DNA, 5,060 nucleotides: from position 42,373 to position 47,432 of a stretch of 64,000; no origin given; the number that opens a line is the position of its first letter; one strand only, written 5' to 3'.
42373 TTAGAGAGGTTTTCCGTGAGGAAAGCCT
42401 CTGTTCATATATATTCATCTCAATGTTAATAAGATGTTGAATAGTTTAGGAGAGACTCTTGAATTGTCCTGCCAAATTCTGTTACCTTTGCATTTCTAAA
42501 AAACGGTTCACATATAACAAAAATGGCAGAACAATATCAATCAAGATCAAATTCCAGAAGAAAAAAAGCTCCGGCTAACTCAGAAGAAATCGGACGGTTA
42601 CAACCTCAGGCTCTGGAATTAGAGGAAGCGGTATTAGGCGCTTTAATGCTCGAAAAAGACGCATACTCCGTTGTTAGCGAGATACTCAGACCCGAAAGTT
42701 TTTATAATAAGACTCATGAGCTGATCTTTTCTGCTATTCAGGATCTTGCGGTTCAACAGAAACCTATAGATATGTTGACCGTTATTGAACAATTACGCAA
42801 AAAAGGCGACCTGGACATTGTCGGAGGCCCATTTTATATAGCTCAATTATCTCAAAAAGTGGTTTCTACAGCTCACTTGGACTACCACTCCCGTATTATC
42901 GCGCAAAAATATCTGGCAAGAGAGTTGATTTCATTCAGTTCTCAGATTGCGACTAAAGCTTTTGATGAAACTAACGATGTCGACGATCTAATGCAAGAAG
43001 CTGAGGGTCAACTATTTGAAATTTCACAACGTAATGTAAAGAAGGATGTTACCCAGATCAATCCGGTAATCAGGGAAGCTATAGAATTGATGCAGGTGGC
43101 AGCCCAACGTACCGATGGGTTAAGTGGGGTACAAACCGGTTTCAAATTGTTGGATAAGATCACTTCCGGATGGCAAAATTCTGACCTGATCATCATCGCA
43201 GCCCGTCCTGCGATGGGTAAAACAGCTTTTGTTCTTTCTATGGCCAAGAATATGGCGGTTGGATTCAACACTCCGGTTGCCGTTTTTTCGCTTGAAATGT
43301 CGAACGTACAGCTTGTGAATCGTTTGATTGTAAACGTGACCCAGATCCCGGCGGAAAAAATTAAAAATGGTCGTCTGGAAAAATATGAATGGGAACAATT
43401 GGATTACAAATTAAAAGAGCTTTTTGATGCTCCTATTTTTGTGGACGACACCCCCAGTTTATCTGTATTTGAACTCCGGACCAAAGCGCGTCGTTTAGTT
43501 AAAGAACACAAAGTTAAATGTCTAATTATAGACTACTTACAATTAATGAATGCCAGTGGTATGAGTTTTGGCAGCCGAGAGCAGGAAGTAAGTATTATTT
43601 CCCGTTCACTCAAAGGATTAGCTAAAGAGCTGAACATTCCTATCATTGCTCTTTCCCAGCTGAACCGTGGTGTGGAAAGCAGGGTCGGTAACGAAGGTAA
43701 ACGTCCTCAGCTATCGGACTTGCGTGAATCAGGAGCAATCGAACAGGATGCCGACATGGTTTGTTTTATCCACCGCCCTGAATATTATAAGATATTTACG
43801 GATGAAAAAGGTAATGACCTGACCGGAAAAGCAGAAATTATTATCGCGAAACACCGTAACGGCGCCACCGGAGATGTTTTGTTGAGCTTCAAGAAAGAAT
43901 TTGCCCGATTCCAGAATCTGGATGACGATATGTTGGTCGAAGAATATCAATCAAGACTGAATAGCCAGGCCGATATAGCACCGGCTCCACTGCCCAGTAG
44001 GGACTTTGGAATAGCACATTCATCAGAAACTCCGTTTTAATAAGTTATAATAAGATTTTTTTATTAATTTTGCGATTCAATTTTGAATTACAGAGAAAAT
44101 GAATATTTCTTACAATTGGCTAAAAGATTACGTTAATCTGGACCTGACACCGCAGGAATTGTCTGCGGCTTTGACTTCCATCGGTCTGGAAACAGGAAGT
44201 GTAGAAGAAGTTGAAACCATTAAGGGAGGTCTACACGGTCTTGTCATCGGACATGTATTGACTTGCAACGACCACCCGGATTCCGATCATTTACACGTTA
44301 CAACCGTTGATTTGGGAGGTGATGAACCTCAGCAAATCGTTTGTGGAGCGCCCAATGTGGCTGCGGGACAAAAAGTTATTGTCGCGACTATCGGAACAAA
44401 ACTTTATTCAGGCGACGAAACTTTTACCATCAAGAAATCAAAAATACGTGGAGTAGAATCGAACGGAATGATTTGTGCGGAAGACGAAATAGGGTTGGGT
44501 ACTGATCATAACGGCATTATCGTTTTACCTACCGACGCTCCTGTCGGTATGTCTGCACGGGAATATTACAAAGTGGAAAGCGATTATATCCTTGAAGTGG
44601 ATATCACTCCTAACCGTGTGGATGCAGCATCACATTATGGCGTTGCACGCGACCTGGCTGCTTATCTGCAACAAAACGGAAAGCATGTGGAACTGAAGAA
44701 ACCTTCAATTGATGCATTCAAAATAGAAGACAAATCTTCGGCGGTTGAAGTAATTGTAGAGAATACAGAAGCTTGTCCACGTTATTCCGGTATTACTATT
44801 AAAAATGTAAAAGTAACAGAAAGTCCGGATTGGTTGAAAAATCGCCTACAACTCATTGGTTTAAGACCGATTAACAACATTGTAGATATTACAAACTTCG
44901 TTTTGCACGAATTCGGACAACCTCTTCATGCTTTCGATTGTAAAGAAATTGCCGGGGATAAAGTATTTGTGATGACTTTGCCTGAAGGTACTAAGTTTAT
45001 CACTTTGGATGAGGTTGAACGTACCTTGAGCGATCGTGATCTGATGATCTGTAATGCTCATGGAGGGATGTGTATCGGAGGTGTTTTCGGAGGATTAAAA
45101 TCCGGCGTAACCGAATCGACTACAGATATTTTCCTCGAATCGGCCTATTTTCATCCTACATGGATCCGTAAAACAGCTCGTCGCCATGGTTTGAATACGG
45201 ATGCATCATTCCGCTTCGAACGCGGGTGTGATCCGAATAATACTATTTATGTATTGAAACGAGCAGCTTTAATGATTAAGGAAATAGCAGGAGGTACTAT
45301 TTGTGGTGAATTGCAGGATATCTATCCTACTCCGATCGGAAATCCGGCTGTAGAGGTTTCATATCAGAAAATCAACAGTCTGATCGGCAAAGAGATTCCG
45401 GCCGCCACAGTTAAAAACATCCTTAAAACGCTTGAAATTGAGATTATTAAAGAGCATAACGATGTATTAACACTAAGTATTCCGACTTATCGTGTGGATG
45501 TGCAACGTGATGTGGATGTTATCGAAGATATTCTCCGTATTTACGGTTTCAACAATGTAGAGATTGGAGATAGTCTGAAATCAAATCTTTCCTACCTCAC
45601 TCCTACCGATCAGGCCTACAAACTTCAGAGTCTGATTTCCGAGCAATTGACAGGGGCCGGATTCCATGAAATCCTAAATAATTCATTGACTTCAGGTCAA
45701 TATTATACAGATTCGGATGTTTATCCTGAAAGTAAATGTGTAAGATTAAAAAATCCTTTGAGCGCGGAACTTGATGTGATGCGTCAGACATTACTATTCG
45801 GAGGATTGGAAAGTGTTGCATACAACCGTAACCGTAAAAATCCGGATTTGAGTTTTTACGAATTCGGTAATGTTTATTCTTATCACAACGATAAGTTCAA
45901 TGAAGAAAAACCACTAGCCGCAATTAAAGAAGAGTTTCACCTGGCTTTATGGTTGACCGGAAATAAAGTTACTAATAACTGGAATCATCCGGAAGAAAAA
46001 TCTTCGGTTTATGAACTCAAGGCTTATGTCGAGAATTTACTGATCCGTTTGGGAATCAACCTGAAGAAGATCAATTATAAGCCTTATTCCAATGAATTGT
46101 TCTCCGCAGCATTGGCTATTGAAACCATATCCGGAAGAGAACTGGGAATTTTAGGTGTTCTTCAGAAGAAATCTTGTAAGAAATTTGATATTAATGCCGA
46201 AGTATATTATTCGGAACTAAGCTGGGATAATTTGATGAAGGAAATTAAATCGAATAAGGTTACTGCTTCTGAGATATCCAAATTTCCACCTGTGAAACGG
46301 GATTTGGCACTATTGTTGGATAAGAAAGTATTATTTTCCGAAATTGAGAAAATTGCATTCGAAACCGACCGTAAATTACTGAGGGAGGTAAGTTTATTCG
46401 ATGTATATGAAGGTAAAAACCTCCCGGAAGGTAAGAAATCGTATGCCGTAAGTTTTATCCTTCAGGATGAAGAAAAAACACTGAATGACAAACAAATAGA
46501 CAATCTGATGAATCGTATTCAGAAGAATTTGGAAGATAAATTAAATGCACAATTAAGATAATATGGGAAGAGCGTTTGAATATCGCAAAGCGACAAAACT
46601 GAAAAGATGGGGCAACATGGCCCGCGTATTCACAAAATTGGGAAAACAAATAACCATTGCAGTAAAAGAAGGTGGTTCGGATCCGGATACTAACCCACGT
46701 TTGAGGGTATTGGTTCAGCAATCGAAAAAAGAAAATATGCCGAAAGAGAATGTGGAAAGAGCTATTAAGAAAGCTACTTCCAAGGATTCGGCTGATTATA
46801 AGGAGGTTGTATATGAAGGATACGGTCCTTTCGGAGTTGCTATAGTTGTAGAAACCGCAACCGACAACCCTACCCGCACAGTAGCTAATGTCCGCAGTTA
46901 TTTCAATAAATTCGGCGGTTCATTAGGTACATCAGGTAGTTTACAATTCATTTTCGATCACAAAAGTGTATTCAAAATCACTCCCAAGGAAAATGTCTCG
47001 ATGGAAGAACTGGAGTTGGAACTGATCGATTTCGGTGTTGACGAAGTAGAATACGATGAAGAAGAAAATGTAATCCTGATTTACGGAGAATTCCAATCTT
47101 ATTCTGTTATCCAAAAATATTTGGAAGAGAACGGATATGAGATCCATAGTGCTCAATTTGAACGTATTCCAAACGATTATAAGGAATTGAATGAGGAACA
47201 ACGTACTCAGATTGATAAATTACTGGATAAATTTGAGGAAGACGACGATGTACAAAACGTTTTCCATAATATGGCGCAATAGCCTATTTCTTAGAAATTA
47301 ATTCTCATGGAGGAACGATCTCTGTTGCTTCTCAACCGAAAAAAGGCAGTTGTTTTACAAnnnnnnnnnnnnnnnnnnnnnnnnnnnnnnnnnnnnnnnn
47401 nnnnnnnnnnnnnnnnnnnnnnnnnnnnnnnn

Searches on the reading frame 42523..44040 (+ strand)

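Call 73: search_protein_families(library=pfam, proteins=[window:42523-44040:+], max_evalue=0.000001)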
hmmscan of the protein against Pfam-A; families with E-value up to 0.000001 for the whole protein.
window:42523-44040:+ (505 aa): 3 families
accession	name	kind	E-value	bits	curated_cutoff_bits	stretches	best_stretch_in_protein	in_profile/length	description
PF03796.21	DnaB_C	-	1.8e-106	355.6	27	1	202-465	1-255/255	DnaB-like helicase C terminal domain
PF00772.26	DnaB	-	3.4e-31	107.8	23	1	27-127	2-102/103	DnaB-like helicase N terminal domain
PF13481.12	AAA_25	-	2.1e-07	31.2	27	1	210-379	22-189/195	AAA domain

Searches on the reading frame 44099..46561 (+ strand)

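Call 74: search_protein_families(library=pfam, proteins=[window:44099-46561:+], max_evalue=0.000001)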
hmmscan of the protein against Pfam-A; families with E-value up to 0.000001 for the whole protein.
window:44099-46561:+ (820 aa): 5 families
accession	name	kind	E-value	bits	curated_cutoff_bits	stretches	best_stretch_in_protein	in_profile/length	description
PF03483.22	B3_4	-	6.5e-65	218.4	29.3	1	225-398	1-174/174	B3/4 domain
PF17759.6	tRNA_synthFbeta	-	2.7e-45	154.9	22.4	1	504-709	16-214/214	Phenylalanyl tRNA synthetase beta chain CLM domain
PF03147.19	FDX-ACB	-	1.3e-31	109.3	31.1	1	727-820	1-94/94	Ferredoxin-fold anticodon binding domain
PF03484.21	B5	-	4.1e-23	81.8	28.6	1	418-484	1-67/67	tRNA synthetase B5 domain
PF01588.26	tRNA_bind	-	1.8e-22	79.7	27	1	48-151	1-95/96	Putative tRNA binding domain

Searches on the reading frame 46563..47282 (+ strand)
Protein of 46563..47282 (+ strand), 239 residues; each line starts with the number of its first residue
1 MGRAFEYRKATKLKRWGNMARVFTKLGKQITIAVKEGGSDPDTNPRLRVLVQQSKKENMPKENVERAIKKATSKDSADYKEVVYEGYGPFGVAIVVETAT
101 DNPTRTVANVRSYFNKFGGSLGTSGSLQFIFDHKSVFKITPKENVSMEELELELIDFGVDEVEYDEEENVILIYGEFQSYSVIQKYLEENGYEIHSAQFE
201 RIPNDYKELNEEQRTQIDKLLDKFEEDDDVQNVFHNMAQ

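Call 74: search_protein_families(library=pfam, proteins=[window:46563-47282:+], max_evalue=0.000001)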
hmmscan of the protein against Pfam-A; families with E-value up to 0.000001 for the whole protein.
window:46563-47282:+ (239 aa): 2 families
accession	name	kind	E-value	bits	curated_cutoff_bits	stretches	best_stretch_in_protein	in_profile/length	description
PF01709.26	Transcrip_reg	-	1.1e-54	184.9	27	1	79-237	1-160/160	TACO1/YebC second and third domain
PF20772.2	TACO1_YebC_N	-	9.5e-27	93.7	36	1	4-73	2-72/73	TACO1/YebC protein N-terminal domain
